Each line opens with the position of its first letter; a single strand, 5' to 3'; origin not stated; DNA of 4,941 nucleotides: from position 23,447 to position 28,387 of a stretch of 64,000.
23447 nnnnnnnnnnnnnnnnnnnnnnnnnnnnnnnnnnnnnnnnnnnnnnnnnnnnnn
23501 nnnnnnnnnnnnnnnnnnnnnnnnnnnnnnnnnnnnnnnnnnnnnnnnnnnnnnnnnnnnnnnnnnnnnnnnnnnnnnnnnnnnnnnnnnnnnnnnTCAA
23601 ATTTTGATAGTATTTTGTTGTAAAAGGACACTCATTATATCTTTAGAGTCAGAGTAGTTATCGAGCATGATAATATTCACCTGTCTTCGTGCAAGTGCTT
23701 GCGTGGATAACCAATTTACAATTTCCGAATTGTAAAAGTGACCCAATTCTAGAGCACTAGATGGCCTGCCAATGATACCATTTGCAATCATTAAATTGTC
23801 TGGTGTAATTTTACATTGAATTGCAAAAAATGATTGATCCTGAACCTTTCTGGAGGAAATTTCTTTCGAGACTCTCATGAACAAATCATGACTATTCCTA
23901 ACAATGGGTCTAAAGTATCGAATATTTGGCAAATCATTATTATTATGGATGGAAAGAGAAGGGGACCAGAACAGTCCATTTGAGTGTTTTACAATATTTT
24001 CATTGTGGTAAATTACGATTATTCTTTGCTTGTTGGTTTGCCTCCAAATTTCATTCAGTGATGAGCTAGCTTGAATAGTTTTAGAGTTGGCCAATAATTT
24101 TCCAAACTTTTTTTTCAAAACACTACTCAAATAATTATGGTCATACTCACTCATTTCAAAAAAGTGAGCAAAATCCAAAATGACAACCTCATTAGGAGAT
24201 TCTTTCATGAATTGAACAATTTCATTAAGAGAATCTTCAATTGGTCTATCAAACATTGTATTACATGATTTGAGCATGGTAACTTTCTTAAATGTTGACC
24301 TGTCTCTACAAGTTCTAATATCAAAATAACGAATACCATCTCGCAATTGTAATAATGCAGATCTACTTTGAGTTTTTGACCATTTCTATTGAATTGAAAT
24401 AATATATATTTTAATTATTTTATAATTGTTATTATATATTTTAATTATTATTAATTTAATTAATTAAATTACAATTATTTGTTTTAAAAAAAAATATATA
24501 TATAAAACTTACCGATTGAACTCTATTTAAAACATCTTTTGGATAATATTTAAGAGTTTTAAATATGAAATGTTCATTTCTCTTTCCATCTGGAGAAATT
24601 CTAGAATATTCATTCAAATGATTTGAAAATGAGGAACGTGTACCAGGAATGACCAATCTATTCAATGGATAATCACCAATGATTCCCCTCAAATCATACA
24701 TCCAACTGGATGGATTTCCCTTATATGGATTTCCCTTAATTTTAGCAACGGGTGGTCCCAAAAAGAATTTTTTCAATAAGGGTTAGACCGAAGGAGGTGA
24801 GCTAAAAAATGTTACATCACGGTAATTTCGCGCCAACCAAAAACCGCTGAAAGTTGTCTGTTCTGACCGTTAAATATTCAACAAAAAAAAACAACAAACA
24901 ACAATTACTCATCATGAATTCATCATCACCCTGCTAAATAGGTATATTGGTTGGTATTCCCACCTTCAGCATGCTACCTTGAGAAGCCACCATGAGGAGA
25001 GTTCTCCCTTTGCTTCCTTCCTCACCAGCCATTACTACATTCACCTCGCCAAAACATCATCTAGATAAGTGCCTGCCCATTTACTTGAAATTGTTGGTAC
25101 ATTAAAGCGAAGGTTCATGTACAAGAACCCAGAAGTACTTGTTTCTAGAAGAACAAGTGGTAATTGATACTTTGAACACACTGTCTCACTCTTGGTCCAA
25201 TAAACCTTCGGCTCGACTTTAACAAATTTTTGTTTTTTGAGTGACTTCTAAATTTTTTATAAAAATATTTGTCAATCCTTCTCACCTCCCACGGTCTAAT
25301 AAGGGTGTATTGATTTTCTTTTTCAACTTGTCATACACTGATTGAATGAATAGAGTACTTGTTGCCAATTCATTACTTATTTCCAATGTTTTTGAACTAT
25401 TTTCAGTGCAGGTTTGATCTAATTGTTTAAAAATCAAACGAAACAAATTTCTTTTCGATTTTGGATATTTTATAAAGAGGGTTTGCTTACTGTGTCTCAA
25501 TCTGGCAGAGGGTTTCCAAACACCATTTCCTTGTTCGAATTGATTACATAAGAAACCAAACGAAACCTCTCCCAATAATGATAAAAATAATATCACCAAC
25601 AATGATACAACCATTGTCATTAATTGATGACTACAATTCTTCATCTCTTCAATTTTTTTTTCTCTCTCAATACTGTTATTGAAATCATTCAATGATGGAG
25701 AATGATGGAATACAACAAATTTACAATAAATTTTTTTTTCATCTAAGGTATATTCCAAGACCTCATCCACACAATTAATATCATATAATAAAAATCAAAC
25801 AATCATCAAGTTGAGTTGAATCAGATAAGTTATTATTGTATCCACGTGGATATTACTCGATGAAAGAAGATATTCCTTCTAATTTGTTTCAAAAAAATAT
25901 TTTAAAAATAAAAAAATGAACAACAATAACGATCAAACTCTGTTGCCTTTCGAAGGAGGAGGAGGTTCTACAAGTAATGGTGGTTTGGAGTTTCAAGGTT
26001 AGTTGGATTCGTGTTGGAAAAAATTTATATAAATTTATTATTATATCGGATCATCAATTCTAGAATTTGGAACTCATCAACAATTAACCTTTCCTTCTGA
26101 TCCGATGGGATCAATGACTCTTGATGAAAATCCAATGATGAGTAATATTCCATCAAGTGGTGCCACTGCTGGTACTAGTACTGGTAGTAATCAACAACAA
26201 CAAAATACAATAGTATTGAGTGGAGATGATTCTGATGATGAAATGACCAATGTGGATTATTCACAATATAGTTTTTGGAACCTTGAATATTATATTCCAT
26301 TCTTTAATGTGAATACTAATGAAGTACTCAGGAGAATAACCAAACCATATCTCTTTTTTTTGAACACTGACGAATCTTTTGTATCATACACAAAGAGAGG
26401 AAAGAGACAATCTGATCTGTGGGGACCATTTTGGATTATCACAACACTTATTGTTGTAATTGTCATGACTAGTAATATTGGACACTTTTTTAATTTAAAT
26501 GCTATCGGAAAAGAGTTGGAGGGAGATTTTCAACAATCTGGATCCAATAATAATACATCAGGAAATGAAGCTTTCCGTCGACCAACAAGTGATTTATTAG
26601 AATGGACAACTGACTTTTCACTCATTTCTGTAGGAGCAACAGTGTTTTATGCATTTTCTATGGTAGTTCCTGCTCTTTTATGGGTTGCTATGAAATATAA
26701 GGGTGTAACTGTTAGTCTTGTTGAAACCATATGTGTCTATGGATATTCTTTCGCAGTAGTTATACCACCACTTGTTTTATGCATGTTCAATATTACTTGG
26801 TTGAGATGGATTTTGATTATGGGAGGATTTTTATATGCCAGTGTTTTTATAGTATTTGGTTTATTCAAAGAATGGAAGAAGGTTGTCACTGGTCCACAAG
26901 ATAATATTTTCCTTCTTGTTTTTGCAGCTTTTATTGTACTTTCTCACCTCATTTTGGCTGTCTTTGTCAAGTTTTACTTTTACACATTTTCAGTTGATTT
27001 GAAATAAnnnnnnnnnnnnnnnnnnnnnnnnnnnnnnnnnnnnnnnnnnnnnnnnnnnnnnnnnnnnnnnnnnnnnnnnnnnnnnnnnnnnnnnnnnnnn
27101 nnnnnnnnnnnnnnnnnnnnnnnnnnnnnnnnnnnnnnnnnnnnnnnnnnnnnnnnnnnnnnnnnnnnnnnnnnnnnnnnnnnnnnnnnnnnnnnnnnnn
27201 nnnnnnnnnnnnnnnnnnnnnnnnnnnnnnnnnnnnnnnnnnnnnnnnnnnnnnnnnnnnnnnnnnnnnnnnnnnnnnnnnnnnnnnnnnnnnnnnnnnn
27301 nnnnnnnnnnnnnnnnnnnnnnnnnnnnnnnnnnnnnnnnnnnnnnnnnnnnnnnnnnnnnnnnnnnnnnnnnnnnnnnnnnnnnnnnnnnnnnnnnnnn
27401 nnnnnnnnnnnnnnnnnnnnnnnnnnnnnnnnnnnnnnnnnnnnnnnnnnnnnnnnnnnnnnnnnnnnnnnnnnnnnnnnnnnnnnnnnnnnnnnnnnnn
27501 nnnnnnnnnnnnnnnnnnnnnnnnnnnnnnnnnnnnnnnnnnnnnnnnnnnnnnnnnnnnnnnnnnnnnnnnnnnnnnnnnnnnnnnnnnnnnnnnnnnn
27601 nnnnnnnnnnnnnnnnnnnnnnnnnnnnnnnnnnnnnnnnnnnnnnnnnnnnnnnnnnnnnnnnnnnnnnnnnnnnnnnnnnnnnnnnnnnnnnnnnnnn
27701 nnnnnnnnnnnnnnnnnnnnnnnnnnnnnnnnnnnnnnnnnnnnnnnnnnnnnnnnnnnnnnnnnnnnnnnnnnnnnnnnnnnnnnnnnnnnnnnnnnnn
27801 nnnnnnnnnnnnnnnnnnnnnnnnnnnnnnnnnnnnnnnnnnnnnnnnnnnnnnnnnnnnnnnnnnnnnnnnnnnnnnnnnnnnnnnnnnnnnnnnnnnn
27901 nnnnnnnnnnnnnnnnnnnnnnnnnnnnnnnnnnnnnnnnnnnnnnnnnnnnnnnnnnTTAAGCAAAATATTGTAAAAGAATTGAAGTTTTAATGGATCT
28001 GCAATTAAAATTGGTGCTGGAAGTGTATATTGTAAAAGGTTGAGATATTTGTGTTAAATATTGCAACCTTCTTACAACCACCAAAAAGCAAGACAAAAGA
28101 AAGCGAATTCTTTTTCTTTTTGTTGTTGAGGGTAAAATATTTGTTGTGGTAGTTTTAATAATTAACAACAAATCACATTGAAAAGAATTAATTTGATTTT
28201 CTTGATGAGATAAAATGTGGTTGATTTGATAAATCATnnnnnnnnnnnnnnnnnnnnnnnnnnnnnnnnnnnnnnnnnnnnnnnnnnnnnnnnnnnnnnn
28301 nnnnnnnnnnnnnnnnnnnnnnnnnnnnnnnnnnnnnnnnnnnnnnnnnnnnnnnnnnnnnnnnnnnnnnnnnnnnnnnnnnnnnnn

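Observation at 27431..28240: MITE-like 105-bp element with perfect 12-bp TIRs, inserted in one copy of a local segmental duplication and absent from the other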

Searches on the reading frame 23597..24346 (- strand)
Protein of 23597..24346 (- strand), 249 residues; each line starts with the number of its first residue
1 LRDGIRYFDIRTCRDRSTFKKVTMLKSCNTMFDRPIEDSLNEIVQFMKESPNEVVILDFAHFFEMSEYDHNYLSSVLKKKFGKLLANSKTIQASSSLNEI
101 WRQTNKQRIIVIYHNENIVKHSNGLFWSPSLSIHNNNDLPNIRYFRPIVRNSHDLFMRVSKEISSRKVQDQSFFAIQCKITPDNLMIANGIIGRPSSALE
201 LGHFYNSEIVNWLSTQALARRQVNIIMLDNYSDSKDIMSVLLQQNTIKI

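Call 6: search_protein_families(library=pfam, proteins=[window:23597-24346:-])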
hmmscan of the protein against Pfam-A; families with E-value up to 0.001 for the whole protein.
window:23597-24346:- (249 aa): 1 family
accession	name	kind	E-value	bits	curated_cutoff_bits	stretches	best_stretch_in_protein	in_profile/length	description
PF00388.25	PI-PLC-X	-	0.00049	20.2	23.1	1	1-111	36-140/144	Phosphatidylinositol-specific phospholipase C, X domain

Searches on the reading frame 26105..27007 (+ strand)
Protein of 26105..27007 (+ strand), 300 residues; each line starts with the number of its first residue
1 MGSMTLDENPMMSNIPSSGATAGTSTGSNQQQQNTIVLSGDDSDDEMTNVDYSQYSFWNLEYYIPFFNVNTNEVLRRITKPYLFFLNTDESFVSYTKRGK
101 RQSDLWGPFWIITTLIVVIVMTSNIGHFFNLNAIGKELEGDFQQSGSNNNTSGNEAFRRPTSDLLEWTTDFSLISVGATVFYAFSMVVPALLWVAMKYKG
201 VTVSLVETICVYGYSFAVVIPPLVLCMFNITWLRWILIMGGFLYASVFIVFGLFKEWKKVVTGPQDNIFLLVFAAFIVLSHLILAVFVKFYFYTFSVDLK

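Call 6: search_protein_families(library=pfam, proteins=[window:26105-27007:+])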
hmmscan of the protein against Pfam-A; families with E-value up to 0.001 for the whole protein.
window:26105-27007:+ (300 aa): 1 family
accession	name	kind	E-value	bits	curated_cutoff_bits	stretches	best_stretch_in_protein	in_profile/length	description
PF04893.22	Yip1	-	1.9e-13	51.1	28.6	1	100-285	16-171/173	Yip1 domain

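Call 13: find_encoding_contigs(protein=window:26105-27007:+, flank=10000, max_places=10)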
Protein window:26105-27007:+ (300 aa): no gene with exactly this product is on record in the collection.

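Call 15: find_homologous_proteins(query=window:26105-27007:+, max_evalue=1e-10)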
Query window:26105-27007:+ (300 aa): 7 proteins with E <= 1e-10 among 4326 candidates.
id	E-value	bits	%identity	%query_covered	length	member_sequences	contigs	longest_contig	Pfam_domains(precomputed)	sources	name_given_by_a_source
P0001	8.0e-189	644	100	96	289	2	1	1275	PF04893.23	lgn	-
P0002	8.6e-160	549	91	96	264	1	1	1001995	PF04893.23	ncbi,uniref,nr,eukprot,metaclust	ncbi:predicted protein [Naegleria gruberi]|uniref:Protein YIPF n=1 Tax=Naegleria gruberi TaxID=5762 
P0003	3.0e-124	432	63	100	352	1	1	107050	PF04893.23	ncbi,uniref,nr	ncbi:hypothetical protein C9374_012927 [Naegleria lovaniensis]|uniref:Protein YIPF n=1 Tax=Naegleria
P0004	7.7e-123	427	68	84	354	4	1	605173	PF04893.23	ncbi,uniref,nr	ncbi:hypothetical protein FDP41_004304 [Naegleria fowleri]|uniref:Protein YIPF n=1 Tax=Naegleria fow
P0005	1.0e-114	401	58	99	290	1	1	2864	PF04893.23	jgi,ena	-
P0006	2.8e-105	370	59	82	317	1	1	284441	PF04893.23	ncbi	ncbi:hypothetical protein ABK040_006423 [Willaertia magna]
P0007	4.7e-18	83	27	85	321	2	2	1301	PF04893.23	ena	-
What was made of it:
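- The organism is N. gruberi (call 15).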

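Call 16: find_encoding_contigs(protein=P0002, flank=10000, max_places=10)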
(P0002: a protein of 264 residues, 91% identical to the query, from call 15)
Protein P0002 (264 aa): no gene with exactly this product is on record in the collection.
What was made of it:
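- Tried and rejected: The exact N. gruberi NCBI gene model is not on record (call 16).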

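Call 17: find_encoding_contigs(protein=P0001, flank=10000, max_places=10)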
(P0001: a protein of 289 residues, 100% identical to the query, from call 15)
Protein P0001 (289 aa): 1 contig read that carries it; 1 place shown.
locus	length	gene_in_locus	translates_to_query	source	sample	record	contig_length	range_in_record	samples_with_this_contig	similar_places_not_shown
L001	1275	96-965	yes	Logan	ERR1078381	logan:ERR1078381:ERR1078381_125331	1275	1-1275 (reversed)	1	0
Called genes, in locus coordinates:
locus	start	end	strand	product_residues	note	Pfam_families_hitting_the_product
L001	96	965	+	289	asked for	PF04893:Yip1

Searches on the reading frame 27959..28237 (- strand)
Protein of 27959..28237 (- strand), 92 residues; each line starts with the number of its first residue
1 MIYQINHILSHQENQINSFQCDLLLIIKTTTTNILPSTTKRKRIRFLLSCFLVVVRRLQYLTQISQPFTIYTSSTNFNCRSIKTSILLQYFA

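Call 43: find_encoding_contigs(protein=window:27959-28237:-, flank=10000, max_places=10)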
Protein window:27959-28237:- (92 aa): no gene with exactly this product is on record in the collection.
